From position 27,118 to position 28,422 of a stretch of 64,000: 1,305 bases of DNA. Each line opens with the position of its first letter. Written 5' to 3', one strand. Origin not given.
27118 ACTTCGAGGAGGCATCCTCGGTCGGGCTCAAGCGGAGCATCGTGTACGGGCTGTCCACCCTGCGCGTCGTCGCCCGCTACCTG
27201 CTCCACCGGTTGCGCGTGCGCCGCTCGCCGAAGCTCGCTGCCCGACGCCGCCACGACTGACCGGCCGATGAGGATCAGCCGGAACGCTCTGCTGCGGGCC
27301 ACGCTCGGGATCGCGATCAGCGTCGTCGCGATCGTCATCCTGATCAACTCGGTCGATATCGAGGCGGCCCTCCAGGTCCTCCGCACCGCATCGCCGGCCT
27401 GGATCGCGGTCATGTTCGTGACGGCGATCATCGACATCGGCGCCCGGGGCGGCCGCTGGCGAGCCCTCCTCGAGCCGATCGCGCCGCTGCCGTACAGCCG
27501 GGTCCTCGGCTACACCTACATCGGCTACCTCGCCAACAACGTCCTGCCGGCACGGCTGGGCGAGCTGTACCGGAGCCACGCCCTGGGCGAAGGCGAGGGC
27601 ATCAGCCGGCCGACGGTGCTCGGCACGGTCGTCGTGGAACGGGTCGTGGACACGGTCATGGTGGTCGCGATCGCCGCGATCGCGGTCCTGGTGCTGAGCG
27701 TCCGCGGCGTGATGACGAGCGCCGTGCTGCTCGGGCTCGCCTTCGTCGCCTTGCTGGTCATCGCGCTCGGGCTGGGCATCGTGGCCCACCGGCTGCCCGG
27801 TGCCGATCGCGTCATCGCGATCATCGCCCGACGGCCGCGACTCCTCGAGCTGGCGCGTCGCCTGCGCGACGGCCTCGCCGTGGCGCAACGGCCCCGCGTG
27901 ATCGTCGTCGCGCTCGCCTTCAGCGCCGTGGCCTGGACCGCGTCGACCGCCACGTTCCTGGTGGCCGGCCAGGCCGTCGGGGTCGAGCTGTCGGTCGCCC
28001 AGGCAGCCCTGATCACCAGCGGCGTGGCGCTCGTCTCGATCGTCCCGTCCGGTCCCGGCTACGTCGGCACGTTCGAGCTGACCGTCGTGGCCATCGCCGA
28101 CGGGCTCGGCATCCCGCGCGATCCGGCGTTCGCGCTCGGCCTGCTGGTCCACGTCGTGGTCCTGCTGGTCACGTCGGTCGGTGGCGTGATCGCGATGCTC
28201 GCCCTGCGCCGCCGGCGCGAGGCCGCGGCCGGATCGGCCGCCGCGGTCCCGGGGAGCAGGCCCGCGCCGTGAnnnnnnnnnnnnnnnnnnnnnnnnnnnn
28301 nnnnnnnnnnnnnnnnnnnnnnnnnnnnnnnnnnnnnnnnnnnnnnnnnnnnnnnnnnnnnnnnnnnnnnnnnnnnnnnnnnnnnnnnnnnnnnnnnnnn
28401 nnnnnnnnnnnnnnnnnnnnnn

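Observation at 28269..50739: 22-kb methylated-amine catabolic neighbourhood with two MttB paralogs and no corrinoid partner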

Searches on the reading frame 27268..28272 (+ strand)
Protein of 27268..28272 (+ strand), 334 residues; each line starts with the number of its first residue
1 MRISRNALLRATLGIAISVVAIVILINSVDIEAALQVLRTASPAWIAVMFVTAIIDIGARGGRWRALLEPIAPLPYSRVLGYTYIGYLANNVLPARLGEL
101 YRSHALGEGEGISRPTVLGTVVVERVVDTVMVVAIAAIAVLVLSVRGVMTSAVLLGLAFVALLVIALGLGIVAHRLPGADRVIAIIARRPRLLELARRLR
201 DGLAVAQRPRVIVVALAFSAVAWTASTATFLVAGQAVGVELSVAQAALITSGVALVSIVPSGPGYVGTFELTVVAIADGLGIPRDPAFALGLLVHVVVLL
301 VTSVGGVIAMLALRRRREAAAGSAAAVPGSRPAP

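Call 6: search_protein_families(library=pfam, proteins=[window:27268-28272:+], max_evalue=0.01)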
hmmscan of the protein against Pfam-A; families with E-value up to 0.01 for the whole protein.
window:27268-28272:+ (334 aa): 1 family
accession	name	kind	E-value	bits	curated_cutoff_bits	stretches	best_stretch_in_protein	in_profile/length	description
PF03706.18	LPG_synthase_TM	-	1.7e-46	159.5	33.4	1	13-305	3-301/302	Lysylphosphatidylglycerol synthase TM region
